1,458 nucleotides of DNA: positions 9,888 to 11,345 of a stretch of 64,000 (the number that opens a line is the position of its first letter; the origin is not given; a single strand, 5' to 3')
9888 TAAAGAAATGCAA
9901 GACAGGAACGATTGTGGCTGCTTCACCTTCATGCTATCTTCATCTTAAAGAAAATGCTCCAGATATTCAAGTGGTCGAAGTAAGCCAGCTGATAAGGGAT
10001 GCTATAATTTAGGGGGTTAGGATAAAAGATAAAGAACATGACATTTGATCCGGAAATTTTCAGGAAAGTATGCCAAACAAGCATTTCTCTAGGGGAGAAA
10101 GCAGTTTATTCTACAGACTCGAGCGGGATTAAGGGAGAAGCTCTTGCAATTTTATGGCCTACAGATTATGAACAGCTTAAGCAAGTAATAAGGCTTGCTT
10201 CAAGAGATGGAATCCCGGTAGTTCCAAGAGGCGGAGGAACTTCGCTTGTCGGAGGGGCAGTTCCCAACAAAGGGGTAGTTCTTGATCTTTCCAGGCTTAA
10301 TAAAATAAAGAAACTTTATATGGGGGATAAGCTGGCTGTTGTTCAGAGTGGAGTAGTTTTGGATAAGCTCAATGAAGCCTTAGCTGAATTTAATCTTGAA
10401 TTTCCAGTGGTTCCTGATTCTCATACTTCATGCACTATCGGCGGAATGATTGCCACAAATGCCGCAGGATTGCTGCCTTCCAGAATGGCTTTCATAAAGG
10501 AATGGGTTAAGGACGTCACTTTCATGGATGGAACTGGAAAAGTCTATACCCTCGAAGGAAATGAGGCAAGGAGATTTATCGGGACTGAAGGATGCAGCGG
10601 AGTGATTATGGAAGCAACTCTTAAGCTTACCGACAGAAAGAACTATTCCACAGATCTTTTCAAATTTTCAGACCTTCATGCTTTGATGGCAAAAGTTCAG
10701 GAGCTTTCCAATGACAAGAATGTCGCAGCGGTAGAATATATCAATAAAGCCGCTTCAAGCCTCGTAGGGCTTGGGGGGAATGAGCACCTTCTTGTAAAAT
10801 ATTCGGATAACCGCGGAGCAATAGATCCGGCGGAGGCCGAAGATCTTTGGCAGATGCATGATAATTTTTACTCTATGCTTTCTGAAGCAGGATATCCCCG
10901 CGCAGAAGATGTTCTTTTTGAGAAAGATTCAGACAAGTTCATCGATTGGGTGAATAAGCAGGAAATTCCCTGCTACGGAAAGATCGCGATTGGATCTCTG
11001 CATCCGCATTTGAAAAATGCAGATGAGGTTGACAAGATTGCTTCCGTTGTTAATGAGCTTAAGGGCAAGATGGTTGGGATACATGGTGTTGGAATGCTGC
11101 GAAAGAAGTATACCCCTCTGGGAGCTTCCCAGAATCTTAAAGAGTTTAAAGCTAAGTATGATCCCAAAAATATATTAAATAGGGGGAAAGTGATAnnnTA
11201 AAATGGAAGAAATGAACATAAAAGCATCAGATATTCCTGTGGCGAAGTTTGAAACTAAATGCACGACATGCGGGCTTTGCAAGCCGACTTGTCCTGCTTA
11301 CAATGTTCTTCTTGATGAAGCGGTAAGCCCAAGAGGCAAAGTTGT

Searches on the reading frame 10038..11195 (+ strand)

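Call 15: search_protein_families(library=pfam, proteins=[window:10038-11195:+], max_evalue=0.001)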
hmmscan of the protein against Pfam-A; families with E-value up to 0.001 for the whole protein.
window:10038-11195:+ (386 aa): 2 families
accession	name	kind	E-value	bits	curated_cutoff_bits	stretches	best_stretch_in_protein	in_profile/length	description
PF01565.28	FAD_binding_4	-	2.8e-35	121.4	26.4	1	36-172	2-138/139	FAD binding domain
PF02913.24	FAD-oxidase_C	-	1.9e-08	34.7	21.2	1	331-385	190-248/248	FAD linked oxidases, C-terminal domain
